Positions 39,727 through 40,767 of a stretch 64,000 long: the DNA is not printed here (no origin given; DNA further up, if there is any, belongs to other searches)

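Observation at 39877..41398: IPCT/DIPPS-like gene pair (cytidylyltransferase plus CDP-alcohol phosphatidyltransferase) inside a glycan locus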

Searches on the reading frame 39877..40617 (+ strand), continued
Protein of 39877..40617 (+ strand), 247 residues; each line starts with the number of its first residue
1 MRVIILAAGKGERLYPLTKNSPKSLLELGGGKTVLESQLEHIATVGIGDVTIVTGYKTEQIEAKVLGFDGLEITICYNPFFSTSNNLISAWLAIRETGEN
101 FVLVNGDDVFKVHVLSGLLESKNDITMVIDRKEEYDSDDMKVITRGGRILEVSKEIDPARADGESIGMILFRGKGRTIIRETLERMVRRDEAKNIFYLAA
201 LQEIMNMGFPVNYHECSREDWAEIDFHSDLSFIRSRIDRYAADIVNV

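Call 77: find_related_loci(query=A3, collection=metagenome_contigs, flank=7000)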
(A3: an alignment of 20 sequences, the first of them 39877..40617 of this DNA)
Query A3 (247 aa) in metagenome_contigs; peptide patterns used: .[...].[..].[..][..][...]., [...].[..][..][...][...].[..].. (x = any residue, [..] = any of these).
600 stretches matched a pattern (row limit reached: there are more); 405 encode a relative of the query (tblastn E <= 1e-3); the best 80 are kept; 80 distinct loci.
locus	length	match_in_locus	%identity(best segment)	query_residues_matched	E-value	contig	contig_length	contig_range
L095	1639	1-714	81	10-247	2e-141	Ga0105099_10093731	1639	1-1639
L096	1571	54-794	78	1-247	7e-137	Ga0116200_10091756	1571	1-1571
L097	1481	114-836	56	1-240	2e-92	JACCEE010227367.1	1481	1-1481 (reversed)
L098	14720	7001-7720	55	1-239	3e-86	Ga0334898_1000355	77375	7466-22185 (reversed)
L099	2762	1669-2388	54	1-239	2e-87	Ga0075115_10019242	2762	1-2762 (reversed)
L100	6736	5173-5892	53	1-239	8e-86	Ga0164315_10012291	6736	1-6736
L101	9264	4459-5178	53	1-239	9e-85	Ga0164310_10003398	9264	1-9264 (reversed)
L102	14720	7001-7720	53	1-239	3e-84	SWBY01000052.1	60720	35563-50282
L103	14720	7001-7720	53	1-239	5e-84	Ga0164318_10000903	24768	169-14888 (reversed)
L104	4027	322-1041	53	1-239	5e-84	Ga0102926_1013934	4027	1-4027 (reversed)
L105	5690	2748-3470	52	1-240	8e-83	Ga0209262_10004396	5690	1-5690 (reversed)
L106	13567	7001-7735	57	1-240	1e-82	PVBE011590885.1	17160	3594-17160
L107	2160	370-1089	52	1-239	1e-85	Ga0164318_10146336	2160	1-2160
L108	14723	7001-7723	52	1-240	1e-82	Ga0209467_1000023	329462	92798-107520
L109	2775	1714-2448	56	1-240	5e-84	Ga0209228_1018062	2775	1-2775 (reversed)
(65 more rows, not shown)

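Call 86: search_protein_families(library=pfam, alignment_id=A4, max_evalue=0.0001)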
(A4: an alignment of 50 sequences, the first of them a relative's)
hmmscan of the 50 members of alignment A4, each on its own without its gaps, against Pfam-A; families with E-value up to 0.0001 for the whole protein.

A. member 1, L106:8997-9875:+ (293 aa): 3 families
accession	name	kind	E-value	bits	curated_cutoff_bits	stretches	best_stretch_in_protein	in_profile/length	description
PF08241.18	Methyltransf_11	-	3e-12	47.4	21.2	1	140-185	49-94/95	Methyltransferase domain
PF13649.12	Methyltransf_25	-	6.2e-06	27.3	27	1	140-182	53-97/97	Methyltransferase domain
PF13489.12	Methyltransf_23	-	6.8e-05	23.1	27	0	151-219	81-160/164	Methyltransferase domain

B. families by the number of members that match (of 50 scanned): 52 families (the first 25 are shown)
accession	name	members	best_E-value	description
PF00535.33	Glycos_transf_2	10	1.2e-30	Glycosyl transferase family 2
PF08241.18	Methyltransf_11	10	3.1e-23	Methyltransferase domain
PF13641.12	Glyco_tranf_2_3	10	7e-19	Glycosyltransferase like family 2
PF10111.15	Glyco_tranf_2_2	10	1.6e-08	Glycosyltransferase like family 2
PF13649.12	Methyltransf_25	9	1e-23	Methyltransferase domain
PF13489.12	Methyltransf_23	9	1.8e-12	Methyltransferase domain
PF13632.12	Glyco_trans_2_3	9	9.7e-12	Glycosyl transferase family group 2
PF13692.12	Glyco_trans_1_4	8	3e-25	Glycosyl transferases group 1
PF00534.26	Glycos_transf_1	8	2.7e-15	Glycosyl transferases group 1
PF13439.12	Glyco_transf_4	7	7.1e-21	Glycosyltransferase Family 4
PF13847.12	Methyltransf_31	6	2.8e-21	Methyltransferase domain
PF01209.24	Ubie_methyltran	6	2.1e-14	ubiE/COQ5 methyltransferase family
PF00884.28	Sulfatase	3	3.1e-51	Sulfatase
PF03009.23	GDPD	3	7.4e-25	Glycerophosphoryl diester phosphodiesterase family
PF08242.18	Methyltransf_12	3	7.8e-12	Methyltransferase domain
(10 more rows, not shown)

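Call 87: search_protein_families(library=ncbifam, proteins=[L093:7710-8921:+, L089:8752-9492:+, L093:5389-6912:+, L094:7763-8377:-, L100:3849-4766:-], max_evalue=0.00001)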
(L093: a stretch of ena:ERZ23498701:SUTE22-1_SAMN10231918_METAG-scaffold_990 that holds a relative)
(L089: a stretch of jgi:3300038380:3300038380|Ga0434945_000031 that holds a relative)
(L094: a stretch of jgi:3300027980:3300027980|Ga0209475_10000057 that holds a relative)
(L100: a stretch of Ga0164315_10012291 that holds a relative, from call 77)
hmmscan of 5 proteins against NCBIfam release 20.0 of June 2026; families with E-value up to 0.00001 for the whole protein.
L093:7710-8921:+ (404 aa): 3 families
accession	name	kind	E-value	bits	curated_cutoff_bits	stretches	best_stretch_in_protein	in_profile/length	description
NF041712.1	techglyph_taseTarF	equivalog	1.4e-18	67.1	550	1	27-381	16-370/388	teichoic acid glycerol-phosphate transferase TarF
NF041711.1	TagprimaseTarB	equivalog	1.1e-06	28.1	500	1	173-361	161-330/362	teichoic acid glycerol-phosphate primase TarB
NF041713.1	Tar_polymTarL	equivalog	1.1e-06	27.6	1000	1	211-376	373-539/562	teichoic acid ribitol-phosphate polymerase TarL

L089:8752-9492:+ (247 aa): 3 families
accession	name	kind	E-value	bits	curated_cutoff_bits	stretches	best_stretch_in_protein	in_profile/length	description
NF040950.1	archin_ph_syn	equivalog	2.4e-11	43.9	180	1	30-120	11-99/191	archaetidylinositol phosphate synthase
NF041135.1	IPPtranDIPPsyn_Thcocales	equivalog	6.1e-10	38.7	580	1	27-116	235-319/419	bifunctional L-myo-inositol-1-phosphate cytidylyltransferase/CDP-L-myo-inositol myo-inositolphosphotransferase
NF045883.1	PIPSynth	equivalog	3.6e-06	26.8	170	1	28-146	8-122/197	phosphatidylinositol phosphate synthase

L093:5389-6912:+ (508 aa): 8 families
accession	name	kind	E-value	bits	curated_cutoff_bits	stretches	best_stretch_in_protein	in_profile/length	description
TIGR01536.1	asn_synth_AEB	equivalog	2.9e-110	369.7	267.1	1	2-478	1-517/517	asparagine synthase (glutamine-hydrolyzing)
TIGR03104.1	trio_amidotrans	equivalog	4.7e-83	279.4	570.1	1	1-485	1-528/589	N-acetylglutaminylglutamine amidotransferase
NF006949.0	PRK09431.1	equivalog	9.5e-81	272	499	3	1-162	1-167/554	asparagine synthase B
TIGR03108.1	eps_aminotran_1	hypoth_equivalog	2.5e-77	261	816.9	2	1-355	1-378/628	XrtA/PEP-CTERM system amidotransferase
NF033535.1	lass_lactam_cya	exception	1.6e-47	162.5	525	1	2-364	5-393/668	lasso peptide isopeptide bond-forming cyclase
NF033561.1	macrolact_Ik_Al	subfamily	1.2e-10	40.7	300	1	116-265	81-235/561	albusnodin/ikarugamycin family macrolactam cyclase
TIGR01134.1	purF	equivalog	4.4e-10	39.5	350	1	41-157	66-196/432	amidophosphoribosyltransferase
NF001484.0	PRK00331.1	subfamily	1.3e-06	27.1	381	0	59-163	86-201/601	isomerizing glutamine--fructose-6-phosphate transaminase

L094:7763-8377:- (204 aa): 1 family
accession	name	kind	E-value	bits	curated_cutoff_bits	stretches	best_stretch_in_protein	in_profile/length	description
NF045866.1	GGPL_Ptran_Mf1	equivalog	3.8e-21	76.3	225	2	15-71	6-62/240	diacylglycerol cholinephosphotransferase Mf1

L100:3849-4766:- (305 aa): 4 families
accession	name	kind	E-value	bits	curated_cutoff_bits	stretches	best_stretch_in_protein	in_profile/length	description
NF040950.1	archin_ph_syn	equivalog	1.1e-09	38.5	180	1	45-172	17-129/191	archaetidylinositol phosphate synthase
NF041135.1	IPPtranDIPPsyn_Thcocales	equivalog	6e-08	32.1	580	1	50-175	248-362/419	bifunctional L-myo-inositol-1-phosphate cytidylyltransferase/CDP-L-myo-inositol myo-inositolphosphotransferase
NF045883.1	PIPSynth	equivalog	8.2e-08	32.2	170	1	35-192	10-153/197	phosphatidylinositol phosphate synthase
TIGR00473.1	pssA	equivalog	1.9e-06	28.1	107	1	60-121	3-61/153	CDP-diacylglycerol--serine O-phosphatidyltransferase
